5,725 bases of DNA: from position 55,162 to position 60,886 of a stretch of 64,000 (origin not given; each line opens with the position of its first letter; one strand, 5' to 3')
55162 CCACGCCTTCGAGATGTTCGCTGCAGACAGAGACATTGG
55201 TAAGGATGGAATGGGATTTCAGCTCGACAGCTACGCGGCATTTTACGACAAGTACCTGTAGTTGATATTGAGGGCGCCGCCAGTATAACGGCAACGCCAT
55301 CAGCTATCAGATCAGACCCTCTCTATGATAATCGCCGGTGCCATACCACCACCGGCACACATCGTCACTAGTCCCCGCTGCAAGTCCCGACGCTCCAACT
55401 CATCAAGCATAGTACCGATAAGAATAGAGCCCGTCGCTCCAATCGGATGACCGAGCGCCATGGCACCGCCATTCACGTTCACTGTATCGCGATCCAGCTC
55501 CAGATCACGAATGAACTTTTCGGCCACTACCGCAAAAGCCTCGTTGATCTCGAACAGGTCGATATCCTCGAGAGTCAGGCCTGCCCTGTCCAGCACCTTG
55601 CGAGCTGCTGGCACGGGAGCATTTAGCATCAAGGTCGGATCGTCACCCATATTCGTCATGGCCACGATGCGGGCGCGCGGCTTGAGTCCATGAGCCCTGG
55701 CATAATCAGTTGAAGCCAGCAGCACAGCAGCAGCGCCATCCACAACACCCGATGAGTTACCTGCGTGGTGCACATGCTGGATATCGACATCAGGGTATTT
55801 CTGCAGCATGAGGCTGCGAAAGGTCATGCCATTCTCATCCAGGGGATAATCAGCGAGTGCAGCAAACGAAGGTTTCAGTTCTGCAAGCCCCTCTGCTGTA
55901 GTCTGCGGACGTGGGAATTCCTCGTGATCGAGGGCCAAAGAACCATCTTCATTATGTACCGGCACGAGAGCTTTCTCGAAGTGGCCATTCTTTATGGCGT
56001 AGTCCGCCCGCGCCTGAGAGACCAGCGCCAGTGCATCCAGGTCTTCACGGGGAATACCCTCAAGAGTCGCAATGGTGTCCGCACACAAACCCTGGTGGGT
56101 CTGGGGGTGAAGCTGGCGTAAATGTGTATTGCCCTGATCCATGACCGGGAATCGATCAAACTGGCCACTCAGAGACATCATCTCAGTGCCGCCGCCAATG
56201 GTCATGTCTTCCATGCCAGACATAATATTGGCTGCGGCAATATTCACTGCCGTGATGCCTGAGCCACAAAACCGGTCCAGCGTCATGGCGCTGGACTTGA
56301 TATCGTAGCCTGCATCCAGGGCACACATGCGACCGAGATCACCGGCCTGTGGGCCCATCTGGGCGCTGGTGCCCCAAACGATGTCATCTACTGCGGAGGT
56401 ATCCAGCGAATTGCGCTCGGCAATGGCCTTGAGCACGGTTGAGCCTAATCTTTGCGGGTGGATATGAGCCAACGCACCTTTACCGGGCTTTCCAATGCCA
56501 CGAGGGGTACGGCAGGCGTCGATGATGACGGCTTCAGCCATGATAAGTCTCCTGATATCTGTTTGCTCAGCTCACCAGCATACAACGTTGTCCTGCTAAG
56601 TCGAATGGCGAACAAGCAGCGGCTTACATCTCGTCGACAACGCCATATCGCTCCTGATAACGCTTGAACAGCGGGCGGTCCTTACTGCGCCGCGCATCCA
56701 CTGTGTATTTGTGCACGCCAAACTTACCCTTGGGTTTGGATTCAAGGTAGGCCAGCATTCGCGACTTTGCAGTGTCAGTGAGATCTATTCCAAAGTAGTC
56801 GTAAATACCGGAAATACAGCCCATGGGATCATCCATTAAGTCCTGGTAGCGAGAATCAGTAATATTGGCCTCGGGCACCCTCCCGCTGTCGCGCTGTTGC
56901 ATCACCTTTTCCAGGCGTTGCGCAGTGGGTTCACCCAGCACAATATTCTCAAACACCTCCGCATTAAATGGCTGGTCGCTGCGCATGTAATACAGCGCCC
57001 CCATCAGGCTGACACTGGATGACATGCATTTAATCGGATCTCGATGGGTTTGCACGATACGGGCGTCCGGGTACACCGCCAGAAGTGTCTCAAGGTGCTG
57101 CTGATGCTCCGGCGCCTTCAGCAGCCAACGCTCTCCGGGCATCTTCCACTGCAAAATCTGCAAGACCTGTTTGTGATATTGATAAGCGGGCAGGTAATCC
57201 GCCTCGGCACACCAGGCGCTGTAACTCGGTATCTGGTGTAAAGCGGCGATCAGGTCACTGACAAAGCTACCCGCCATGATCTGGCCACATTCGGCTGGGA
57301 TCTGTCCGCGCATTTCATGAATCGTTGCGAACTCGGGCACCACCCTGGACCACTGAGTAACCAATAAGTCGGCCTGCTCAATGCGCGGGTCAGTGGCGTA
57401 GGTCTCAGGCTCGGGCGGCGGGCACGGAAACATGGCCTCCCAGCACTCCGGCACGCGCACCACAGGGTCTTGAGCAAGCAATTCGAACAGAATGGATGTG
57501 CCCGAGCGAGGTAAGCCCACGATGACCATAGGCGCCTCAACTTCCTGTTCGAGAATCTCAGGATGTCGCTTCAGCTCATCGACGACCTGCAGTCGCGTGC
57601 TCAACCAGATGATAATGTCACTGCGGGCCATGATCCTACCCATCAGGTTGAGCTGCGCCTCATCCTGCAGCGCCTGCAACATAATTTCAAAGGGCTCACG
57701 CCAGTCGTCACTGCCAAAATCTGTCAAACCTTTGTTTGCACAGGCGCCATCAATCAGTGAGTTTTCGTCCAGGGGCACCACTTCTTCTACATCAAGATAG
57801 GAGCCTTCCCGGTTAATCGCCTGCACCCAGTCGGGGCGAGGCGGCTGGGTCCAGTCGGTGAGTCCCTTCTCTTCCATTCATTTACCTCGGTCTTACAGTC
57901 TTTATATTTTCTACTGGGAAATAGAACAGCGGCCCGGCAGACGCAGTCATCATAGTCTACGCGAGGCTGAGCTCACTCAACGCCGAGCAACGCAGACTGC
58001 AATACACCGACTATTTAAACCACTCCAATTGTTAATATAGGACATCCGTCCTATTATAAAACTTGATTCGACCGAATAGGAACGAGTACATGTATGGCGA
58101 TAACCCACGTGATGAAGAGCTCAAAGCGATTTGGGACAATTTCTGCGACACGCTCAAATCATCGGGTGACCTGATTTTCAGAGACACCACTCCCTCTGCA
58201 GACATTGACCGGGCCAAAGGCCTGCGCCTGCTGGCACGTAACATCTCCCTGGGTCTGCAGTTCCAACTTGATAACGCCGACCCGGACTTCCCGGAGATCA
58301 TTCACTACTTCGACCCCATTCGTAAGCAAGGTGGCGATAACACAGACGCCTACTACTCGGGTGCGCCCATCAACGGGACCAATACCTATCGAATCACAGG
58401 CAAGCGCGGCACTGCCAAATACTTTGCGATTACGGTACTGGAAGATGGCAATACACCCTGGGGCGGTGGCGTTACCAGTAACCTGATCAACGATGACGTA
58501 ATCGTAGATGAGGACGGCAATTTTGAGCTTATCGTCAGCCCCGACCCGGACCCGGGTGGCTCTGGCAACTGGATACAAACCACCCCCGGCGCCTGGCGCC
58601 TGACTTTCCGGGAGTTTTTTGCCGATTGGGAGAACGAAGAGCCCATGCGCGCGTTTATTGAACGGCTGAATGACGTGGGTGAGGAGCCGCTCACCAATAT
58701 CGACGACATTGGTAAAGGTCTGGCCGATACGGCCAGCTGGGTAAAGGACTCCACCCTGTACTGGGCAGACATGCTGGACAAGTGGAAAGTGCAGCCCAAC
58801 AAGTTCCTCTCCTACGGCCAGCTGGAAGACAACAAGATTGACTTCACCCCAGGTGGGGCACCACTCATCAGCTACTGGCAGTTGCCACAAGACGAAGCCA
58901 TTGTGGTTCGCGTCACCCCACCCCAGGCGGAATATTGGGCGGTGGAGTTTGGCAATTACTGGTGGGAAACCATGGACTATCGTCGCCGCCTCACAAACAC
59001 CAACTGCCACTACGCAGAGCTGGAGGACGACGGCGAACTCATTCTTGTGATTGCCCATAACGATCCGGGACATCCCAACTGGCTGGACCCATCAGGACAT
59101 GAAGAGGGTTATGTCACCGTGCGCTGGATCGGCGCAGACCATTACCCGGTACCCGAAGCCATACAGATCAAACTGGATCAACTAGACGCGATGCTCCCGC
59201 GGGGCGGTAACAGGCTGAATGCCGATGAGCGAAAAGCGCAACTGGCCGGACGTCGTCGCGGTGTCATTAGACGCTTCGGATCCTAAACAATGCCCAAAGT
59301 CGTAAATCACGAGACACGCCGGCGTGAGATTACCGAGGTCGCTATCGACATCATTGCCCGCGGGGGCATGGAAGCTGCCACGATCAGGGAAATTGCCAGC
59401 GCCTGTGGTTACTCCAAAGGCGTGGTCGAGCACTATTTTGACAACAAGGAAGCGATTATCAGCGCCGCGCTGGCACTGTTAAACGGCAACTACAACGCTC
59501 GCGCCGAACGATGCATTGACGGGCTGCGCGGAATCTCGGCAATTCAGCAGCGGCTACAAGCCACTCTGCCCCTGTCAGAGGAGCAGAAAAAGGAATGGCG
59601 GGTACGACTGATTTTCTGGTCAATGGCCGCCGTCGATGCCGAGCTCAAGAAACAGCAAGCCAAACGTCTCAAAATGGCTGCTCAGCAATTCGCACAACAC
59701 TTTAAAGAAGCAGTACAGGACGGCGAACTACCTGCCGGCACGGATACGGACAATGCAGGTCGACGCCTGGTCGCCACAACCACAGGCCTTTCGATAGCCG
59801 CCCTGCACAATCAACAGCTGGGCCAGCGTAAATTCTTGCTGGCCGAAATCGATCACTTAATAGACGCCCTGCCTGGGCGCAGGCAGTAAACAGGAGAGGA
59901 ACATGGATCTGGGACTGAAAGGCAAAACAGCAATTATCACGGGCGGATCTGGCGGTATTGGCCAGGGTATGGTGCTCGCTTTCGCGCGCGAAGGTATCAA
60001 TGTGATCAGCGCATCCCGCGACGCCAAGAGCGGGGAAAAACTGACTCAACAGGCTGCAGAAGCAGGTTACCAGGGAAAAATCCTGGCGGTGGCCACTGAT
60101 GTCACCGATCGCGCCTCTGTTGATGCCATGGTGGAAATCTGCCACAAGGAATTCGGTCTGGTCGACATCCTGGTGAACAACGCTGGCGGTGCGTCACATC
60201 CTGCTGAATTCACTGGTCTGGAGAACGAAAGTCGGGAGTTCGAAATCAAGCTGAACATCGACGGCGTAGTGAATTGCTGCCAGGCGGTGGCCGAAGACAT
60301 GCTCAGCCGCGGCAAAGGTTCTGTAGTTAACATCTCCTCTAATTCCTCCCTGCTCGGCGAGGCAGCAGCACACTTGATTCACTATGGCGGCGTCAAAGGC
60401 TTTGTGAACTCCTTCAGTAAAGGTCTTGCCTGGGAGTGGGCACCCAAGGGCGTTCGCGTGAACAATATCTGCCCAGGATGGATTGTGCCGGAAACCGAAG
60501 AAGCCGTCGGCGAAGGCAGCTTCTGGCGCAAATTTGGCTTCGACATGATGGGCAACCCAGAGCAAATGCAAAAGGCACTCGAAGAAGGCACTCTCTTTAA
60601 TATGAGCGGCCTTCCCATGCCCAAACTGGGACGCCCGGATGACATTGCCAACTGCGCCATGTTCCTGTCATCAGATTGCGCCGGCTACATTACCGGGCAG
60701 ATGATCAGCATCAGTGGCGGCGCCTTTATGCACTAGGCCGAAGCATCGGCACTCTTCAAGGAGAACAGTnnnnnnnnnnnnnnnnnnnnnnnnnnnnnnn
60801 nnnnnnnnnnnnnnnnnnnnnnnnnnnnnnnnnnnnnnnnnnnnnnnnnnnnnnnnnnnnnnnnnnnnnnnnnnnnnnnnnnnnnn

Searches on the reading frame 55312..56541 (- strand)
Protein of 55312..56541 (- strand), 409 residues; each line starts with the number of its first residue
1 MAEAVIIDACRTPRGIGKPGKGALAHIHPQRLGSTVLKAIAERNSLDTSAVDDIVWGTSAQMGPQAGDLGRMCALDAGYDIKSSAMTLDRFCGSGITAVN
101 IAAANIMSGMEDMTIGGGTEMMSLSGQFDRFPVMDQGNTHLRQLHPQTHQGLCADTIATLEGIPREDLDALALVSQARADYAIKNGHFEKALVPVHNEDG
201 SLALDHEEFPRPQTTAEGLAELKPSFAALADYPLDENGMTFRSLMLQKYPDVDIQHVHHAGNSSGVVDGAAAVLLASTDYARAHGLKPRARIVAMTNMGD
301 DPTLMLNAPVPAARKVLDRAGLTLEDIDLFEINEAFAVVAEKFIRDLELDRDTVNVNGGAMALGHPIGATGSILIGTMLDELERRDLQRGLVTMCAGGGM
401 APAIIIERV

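Call 38: search_protein_families(library=pfam, proteins=[window:55312-56541:-])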
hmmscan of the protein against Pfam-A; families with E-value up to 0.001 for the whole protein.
window:55312-56541:- (409 aa): 4 families
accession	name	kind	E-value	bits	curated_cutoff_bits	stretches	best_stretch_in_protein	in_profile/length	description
PF00108.29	Thiolase_N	-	1.4e-48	166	26.4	1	5-227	2-234/260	Thiolase, N-terminal domain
PF02803.24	Thiolase_C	-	7.3e-43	145.6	27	1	286-408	1-123/123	Thiolase, C-terminal domain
PF22691.2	Thiolase_C_1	-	8.5e-05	22.8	28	0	297-349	8-60/144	Thiolase C-terminal domain-like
PF00109.32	ketoacyl-synt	-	0.00018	21.7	20.8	1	79-131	161-213/252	Beta-ketoacyl synthase, N-terminal domain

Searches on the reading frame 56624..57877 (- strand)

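Call 38: search_protein_families(library=pfam, proteins=[window:56624-57877:-])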
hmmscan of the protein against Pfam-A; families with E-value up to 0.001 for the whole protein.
window:56624-57877:- (417 aa): 2 families
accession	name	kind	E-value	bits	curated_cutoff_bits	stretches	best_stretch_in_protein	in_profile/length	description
PF13469.12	Sulfotransfer_3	-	3.1e-36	126.1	27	1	116-368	1-216/216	Sulfotransferase family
PF00685.33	Sulfotransfer_1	-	3.2e-09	37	22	1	117-382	4-199/255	Sulfotransferase domain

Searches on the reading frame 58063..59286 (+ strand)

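Call 38: search_protein_families(library=pfam, proteins=[window:58063-59286:+])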
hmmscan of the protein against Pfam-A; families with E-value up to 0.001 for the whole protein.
window:58063-59286:+ (407 aa): 1 family
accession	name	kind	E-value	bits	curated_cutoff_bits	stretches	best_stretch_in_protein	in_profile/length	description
PF06742.16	DUF1214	-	8.3e-14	52.5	25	1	99-183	12-106/112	Protein of unknown function (DUF1214)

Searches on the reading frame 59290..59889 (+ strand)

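Call 38: search_protein_families(library=pfam, proteins=[window:59290-59889:+])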
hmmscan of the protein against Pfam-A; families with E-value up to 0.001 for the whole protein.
window:59290-59889:+ (199 aa): 2 families
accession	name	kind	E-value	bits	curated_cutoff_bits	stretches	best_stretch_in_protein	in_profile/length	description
PF13977.11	TetR_C_6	-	2.7e-14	53.7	27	1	85-192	5-111/115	BetI-type transcriptional repressor, C-terminal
PF00440.29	TetR_N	-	4.3e-12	46.1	24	1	14-59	1-46/47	Bacterial regulatory proteins, tetR family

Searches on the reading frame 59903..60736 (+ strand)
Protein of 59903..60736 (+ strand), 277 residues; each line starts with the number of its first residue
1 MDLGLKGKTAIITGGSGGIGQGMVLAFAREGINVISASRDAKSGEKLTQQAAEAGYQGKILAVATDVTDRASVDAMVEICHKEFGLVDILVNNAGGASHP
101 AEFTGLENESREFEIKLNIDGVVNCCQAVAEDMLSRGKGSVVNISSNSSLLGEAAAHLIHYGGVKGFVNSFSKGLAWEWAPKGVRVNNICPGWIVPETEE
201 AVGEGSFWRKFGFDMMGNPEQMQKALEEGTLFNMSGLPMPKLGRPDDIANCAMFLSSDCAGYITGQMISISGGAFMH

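Call 38: search_protein_families(library=pfam, proteins=[window:59903-60736:+])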
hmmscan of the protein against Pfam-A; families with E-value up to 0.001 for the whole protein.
window:59903-60736:+ (277 aa): 5 families
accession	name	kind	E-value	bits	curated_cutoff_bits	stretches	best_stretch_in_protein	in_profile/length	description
PF00106.31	adh_short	-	3.3e-49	167.5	26.6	1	8-201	1-189/195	short chain dehydrogenase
PF13561.12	adh_short_C2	-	1.7e-47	162.4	27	2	17-201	6-183/236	Enoyl-(Acyl carrier protein) reductase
PF08659.16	KR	-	4.5e-10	40.2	22.6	1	9-171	2-159/180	KR domain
PF01370.27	Epimerase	-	1.2e-05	25.3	20.9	1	11-153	2-121/240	NAD dependent epimerase/dehydratase family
PF03435.24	Sacchrp_dh_NADP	-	0.00054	20.7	25.1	0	15-96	5-78/129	Saccharopine dehydrogenase NADP binding domain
